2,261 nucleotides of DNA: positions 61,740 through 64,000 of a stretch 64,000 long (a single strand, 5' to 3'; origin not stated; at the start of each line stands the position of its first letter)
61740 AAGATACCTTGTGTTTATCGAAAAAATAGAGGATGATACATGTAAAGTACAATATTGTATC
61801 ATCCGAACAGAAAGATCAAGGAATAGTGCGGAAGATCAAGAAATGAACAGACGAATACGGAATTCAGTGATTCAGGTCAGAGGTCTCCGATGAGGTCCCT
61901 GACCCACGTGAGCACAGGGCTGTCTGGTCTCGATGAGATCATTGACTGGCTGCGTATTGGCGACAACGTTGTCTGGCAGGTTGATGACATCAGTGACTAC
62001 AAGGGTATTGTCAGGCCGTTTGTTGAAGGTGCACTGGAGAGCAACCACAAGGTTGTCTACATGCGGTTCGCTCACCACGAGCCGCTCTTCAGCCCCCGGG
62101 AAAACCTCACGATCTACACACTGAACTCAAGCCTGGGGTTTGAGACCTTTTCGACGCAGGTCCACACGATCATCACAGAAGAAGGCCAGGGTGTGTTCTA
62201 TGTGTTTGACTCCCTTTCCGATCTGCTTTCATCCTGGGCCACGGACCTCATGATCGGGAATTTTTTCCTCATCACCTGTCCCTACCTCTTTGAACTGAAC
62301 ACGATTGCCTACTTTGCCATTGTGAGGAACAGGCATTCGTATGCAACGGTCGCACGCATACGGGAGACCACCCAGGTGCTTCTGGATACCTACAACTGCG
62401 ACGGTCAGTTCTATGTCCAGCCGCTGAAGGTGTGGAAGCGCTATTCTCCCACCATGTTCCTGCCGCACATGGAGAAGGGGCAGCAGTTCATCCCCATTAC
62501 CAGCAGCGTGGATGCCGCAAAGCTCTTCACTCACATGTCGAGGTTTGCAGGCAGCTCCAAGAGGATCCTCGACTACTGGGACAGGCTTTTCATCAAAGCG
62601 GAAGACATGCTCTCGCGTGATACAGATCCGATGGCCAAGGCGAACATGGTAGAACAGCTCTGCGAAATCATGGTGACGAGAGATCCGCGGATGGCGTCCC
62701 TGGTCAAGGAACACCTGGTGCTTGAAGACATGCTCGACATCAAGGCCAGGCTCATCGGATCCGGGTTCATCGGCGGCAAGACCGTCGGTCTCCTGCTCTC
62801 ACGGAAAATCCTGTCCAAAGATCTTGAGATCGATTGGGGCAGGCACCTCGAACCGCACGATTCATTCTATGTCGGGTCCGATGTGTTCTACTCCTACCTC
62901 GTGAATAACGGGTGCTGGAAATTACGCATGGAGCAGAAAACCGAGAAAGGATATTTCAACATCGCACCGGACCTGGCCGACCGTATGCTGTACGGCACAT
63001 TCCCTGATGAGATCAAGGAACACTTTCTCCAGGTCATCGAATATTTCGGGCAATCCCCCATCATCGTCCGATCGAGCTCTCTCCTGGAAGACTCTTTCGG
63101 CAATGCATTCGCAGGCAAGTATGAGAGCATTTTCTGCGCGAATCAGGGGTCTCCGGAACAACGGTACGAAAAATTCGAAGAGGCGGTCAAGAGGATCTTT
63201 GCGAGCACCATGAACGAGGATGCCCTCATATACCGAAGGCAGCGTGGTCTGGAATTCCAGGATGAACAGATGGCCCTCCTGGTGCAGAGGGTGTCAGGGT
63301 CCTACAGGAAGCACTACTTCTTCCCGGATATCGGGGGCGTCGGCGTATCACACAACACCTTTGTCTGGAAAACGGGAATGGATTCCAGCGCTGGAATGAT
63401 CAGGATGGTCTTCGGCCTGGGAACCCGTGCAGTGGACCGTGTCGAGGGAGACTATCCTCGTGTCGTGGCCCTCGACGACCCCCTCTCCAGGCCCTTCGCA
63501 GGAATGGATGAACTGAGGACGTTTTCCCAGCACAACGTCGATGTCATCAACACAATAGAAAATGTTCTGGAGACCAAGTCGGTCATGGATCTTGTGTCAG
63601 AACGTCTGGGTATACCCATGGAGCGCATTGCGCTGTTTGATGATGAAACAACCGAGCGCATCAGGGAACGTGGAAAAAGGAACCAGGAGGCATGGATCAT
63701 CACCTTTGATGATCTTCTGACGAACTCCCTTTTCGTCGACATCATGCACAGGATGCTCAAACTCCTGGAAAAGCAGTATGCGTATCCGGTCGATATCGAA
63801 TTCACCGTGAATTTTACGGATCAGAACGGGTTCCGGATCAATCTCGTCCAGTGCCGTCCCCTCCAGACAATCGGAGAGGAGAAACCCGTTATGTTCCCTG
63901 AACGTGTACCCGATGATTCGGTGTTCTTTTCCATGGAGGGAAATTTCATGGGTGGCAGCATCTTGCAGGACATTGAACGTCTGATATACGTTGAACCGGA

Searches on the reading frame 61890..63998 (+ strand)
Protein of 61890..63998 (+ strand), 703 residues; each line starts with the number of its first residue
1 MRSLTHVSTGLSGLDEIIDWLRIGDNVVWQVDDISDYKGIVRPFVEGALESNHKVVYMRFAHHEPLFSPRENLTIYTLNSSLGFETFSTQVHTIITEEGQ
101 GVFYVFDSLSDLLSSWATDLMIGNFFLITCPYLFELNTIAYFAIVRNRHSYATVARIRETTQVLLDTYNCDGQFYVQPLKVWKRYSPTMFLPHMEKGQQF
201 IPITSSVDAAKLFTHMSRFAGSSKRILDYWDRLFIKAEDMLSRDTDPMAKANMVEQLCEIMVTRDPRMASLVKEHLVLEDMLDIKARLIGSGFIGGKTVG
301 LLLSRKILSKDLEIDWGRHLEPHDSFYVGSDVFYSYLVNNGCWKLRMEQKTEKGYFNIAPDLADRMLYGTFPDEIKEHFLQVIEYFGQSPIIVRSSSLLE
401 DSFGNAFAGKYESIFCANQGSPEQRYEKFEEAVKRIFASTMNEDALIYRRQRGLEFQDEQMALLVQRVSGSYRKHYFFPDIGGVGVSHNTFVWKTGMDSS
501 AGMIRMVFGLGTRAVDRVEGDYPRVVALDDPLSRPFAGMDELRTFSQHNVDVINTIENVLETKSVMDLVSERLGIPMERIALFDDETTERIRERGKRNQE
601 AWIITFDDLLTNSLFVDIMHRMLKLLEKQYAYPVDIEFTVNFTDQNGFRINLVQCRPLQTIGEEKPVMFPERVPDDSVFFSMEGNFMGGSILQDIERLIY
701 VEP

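Call 43: search_protein_families(library=ncbifam, proteins=[window:61890-63998:+])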
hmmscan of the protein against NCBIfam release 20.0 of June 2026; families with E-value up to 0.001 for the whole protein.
window:61890-63998:+ (703 aa): 15 families
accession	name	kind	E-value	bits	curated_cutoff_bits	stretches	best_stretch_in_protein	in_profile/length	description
NF004881.0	PRK06241.2-2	equivalog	2.2e-15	56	883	1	328-469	42-181/898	phosphoenolpyruvate synthase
TIGR01418.1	PEP_synth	equivalog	4.4e-12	45.1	739.75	1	357-665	78-336/784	pyruvate, water dikinase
NF005057.0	PRK06464.1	equivalog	1.8e-11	42.9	598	1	370-472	100-196/798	phosphoenolpyruvate synthase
NF052631.1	prodigiosin_PigC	equivalog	3.8e-10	38.3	1300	1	359-468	62-167/883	prodigiosin ligase PigC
NF052632.1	undecylprod_RedH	equivalog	4.2e-08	31.6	1350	1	360-468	64-163/880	undecylprodigiosin ligase RedH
NF004877.0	PRK06241.1-2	subfamily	5.6e-08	31.5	866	1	370-468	91-184/869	phosphoenolpyruvate synthase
NF004882.0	PRK06241.2-3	equivalog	6.9e-08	31.1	850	1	390-469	100-172/827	phosphoenolpyruvate synthase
NF041857.1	RIF_Ptrans_rph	equivalog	1.3e-07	30.4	999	1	370-468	89-182/864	rifamycin-inactivating phosphotransferase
NF004878.0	PRK06241.1-3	subfamily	4.8e-07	28.2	945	1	362-468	82-183/891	phosphoenolpyruvate synthase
NF004508.0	PRK05849.1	equivalog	1e-06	27.1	501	1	381-441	51-106/789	hypothetical protein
NF004883.0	PRK06241.2-4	equivalog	4.7e-06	25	1063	1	357-468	91-196/928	phosphoenolpyruvate synthase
NF004880.0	PRK06241.2-1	equivalog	4.5e-05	21.6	972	1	358-470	73-179/837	phosphoenolpyruvate synthase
NF004879.0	PRK06241.1-4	equivalog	8.1e-05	20.9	976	1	357-468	78-184/868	phosphoenolpyruvate synthase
NF000283.1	RPH_KJ151292.1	equivalog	0.00014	20.2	1700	0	371-469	93-186/865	rifamycin-inactivating phosphotransferase Rph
NF004531.0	PRK05878.1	equivalog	0.00037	19.2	456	0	406-466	142-201/534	pyruvate, phosphate dikinase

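Call 72: search_protein_families(library=pfam, proteins=[window:61890-63998:+])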
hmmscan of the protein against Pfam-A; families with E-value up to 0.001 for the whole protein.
window:61890-63998:+ (703 aa): 1 family
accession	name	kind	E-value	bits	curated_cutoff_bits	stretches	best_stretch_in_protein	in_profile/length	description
PF01326.24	PPDK_N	-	1.4e-51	176.2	27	1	294-667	4-318/328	Pyruvate phosphate dikinase, AMP/ATP-binding domain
